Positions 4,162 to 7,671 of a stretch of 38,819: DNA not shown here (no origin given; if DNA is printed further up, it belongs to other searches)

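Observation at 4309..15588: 3759-aa polyvalent protein (ART-like + N6-MTase + SF2 helicase + HExxH peptidase) encoded in the virion module: candidate injected counter-defence effector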

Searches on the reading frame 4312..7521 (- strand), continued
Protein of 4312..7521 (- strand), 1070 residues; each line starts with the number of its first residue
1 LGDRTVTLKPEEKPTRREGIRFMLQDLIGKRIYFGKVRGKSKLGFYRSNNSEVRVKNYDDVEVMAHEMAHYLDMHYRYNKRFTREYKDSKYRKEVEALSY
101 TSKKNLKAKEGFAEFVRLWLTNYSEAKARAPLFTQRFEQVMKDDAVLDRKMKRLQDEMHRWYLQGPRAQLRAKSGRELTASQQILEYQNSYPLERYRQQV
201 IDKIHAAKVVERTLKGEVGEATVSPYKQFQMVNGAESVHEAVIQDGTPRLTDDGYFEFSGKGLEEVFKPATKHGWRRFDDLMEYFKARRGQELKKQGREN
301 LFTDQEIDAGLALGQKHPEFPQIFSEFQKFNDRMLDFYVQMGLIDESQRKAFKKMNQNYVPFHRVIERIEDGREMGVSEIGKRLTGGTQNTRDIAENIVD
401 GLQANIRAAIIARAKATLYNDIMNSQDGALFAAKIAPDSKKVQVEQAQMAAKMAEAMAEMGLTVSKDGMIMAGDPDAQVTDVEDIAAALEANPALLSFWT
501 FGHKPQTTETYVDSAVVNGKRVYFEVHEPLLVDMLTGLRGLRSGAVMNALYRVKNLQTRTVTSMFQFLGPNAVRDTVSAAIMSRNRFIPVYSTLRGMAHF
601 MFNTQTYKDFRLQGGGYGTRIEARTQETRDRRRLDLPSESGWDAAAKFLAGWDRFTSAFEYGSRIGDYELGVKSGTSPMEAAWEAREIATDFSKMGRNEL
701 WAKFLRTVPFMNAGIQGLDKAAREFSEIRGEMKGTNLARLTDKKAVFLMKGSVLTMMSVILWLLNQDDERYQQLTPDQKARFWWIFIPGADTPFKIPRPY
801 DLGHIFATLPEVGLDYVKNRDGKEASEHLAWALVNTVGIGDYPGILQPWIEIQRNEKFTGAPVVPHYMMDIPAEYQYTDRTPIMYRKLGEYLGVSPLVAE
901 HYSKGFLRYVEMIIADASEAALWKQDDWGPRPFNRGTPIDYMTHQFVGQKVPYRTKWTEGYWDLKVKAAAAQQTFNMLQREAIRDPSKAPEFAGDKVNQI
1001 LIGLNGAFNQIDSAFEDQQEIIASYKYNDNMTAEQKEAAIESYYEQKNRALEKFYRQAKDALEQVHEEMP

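Call 83: search_solved_structures(query=A1, max_evalue=10, show_alignments=2)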
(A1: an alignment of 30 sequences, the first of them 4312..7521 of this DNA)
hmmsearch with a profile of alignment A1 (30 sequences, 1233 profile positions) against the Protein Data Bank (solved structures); distinct sequences matched with E-value up to 10: 5.
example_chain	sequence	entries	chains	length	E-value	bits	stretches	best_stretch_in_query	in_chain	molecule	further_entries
5h4v_A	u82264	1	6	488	0.42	11.4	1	592-662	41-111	Glutamate--tRNA ligase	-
4ifp_A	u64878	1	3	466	0.42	11.4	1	316-410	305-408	Maltose-binding periplasmic protein,NACHT, LRR and PYD domains-containing protein 1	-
6uxv_C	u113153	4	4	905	1.2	9.9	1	37-173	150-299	SWI/SNF chromatin-remodeling complex subunit SNF5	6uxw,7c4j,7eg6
7egm_C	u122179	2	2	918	1.2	9.9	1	37-173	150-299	SWI/SNF chromatin-remodeling complex subunit SNF5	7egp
6x5x_A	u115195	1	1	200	1.9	9.2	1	232-261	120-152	Snake venom metalloproteinase BmooMP-I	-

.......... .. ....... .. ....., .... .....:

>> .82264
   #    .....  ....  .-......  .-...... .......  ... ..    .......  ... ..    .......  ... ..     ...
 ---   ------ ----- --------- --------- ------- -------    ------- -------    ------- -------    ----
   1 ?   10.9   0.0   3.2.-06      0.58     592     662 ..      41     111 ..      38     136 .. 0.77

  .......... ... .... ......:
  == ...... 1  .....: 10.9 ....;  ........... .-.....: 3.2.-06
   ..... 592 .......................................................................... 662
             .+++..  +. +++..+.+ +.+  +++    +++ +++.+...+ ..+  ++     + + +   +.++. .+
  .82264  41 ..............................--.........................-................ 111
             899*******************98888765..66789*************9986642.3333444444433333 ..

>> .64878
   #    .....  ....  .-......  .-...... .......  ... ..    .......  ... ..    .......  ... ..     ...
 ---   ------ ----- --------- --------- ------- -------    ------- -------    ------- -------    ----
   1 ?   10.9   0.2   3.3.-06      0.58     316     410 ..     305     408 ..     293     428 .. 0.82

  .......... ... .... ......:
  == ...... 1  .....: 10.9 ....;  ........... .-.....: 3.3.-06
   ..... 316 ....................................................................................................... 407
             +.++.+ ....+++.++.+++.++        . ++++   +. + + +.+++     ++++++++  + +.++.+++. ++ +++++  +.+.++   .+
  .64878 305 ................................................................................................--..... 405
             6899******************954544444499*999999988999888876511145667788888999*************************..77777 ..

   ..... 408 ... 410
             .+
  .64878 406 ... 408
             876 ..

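Call 87: find_related_loci(query=window:4312-7521:-, collection=genome_contigs, flank=10000)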
Query window:4312-7521:- (1070 aa) in genome_contigs; peptide patterns used: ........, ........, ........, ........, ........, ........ (x = any residue, [..] = any of these).
67 stretches matched a pattern, but none encodes a relative of the query by tblastn (E <= 1e-3).

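Call 88: find_related_loci(query=A1, collection=genome_contigs, flank=10000)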
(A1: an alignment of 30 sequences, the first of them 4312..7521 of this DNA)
Query A1 (1070 aa) in genome_contigs; peptide patterns used: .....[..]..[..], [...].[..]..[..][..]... (x = any residue, [..] = any of these).
135 stretches matched a pattern; 80 encode a relative of the query (tblastn E <= 1e-3); 76 distinct loci.
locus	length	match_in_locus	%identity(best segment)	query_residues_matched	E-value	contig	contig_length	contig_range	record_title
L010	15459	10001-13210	60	1-1069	0e+0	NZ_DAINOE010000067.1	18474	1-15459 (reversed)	MAG: Arsukibacterium sp. isolate CTOTU7359 NODE_3472_length_18474_cov_3.913079, whole genome shotgun sequence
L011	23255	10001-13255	45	4-1069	0e+0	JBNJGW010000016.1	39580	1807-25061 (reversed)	MAG: Pseudomonadota bacterium isolate Y22_30dBSd2.bin.96 NODE_346_length_39580_cov_21.155796, whole genome shotgun seque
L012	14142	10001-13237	41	1-1068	0e+0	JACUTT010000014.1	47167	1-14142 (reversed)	MAG: Campylobacterales bacterium isolate Kmv12 NODE_286_length_47167_cov_16.152466, whole genome shotgun sequence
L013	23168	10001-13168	41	1-1047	0e+0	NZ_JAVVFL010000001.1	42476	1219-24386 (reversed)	MAG: Sulfurimonas sp. isolate TamC13-46 NODE_701_length_42476_cov_5.784494, whole genome shotgun sequence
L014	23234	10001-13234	40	1-1062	0e+0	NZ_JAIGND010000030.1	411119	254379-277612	MAG: Chlorobium sp. isolate BIN2 25962, whole genome shotgun sequence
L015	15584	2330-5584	37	2-1069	0e+0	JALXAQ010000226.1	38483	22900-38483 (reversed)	MAG: Thiotrichaceae bacterium isolate T2_metabat2_scaf2bin.004 T2_NODE_691_length_38483_cov_2.219913, whole genome shotg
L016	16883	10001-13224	33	6-1064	2e-132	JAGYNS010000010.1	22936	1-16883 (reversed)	MAG: Campylobacterales bacterium isolate M55B150 10, whole genome shotgun sequence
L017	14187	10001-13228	38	1-1056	0e+0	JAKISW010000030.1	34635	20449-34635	MAG: Devosiaceae bacterium isolate D96SM.bin.27 NODE_941_length_34635_cov_9.569143, whole genome shotgun sequence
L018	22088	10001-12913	28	13-1031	1e-106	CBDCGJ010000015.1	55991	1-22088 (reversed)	MAG: Alphaproteobacteria bacterium isolate cc1c3500-9aa0-4c1a-a7a2-ca8b525d7025 genome assembly, contig: contig_15, whol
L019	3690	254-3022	30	9-944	1e-107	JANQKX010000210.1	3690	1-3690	MAG: Kiloniellaceae bacterium isolate PL25a_bin.3 k99_3809784, whole genome shotgun sequence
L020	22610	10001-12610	30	5-907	3e-104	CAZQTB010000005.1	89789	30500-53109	MAG TPA_asm: uncultured Rhodocyclaceae bacterium isolate SRP237561_co1_117 genome assembly, contig: NODE_329_length_8978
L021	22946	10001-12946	28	14-1061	4e-103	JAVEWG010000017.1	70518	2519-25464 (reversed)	MAG: Rhodocyclaceae bacterium isolate BF4_14 NODE_1081_length_70518_cov_34.660354_Biofilm4, whole genome shotgun sequenc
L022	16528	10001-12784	30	13-980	7e-103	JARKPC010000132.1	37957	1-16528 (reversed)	MAG: Propionivibrio sp. isolate D159_maxbin.023 k141_161592, whole genome shotgun sequence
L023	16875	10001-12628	30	9-907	1e-102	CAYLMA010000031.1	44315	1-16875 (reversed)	MAG TPA_asm: uncultured Sulfuricella sp. isolate SRP302447_co1_56 genome assembly, contig: NODE_2431_length_44315_cov_58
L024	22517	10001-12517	30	14-907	2e-103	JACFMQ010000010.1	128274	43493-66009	MAG: Rhodocyclaceae bacterium isolate BROCD002 NODE_155_length_128274_cov_377.550636, whole genome shotgun sequence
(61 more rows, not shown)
